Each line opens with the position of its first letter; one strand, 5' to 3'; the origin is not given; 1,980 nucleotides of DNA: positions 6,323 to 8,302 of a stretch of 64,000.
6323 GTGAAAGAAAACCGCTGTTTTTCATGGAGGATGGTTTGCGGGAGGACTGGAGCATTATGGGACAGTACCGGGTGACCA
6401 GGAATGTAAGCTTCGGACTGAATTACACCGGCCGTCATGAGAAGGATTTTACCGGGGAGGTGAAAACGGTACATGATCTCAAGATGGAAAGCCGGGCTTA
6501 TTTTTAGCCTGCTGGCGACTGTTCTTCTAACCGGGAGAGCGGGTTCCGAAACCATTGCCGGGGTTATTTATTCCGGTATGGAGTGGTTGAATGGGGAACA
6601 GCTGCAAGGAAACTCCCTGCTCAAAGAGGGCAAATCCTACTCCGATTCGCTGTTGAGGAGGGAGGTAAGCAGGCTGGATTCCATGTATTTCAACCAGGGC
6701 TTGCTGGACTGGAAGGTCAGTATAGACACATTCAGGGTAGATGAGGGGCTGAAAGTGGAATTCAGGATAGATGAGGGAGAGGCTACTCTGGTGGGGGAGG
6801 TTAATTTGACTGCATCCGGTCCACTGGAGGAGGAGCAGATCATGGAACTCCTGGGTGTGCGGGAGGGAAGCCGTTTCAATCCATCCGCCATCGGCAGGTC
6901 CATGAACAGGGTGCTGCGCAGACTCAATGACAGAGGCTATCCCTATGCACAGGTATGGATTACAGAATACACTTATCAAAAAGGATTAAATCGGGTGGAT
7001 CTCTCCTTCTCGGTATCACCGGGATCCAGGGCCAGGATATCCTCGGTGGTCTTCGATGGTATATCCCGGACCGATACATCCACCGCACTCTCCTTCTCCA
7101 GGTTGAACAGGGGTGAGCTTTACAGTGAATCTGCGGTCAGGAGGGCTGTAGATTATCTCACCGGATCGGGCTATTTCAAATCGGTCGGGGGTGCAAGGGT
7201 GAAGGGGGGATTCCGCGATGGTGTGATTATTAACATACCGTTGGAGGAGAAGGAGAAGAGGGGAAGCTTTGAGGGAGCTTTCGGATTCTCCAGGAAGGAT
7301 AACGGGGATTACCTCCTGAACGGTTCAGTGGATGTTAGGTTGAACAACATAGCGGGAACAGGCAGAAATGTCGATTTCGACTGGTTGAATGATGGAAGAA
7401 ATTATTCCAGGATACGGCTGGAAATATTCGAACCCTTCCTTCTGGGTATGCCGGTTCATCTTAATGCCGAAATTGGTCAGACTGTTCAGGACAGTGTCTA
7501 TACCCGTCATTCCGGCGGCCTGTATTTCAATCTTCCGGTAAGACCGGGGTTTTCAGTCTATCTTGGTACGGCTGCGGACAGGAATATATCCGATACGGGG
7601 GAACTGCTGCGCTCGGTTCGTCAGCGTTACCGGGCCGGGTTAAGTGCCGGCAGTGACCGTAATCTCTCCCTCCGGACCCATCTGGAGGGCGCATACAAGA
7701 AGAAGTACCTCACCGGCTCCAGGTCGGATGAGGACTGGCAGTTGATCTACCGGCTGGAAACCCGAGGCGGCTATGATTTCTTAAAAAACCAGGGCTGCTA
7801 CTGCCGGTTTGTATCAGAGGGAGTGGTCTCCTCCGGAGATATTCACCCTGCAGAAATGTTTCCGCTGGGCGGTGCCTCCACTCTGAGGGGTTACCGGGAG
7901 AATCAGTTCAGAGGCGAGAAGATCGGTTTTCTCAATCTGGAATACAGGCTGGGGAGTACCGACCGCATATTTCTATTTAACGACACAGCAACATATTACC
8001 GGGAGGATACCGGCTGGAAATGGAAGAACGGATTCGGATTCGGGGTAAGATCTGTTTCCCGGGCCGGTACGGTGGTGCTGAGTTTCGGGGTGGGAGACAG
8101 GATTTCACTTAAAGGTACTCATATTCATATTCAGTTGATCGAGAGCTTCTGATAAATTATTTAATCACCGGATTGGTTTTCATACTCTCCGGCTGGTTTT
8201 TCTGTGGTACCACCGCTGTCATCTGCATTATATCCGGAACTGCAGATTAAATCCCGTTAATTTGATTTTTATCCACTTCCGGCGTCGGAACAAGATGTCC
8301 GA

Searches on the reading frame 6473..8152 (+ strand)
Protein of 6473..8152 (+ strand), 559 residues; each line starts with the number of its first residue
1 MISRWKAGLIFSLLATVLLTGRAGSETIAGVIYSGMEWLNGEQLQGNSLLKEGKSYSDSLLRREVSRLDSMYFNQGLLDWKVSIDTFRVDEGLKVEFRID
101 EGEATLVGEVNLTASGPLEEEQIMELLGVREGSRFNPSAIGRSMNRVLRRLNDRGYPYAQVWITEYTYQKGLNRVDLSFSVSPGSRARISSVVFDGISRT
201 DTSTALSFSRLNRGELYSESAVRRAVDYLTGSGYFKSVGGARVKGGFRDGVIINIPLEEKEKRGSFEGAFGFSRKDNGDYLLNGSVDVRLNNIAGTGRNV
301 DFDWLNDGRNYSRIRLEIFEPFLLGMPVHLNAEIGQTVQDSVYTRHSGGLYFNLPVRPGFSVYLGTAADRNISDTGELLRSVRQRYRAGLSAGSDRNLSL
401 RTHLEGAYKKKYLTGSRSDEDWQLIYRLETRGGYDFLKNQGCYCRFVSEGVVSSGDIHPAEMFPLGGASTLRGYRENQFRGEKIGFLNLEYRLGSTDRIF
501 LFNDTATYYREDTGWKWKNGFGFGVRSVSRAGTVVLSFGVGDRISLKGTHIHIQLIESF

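Call 23: search_protein_families(library=pfam, proteins=[window:6473-8152:+], max_evalue=0.00001)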
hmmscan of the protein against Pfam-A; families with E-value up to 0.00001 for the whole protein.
window:6473-8152:+ (559 aa): 1 family
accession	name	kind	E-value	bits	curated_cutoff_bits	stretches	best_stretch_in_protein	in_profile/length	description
PF07244.20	POTRA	-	1.4e-26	93.4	21.3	3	109-184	5-79/79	Surface antigen variable number repeat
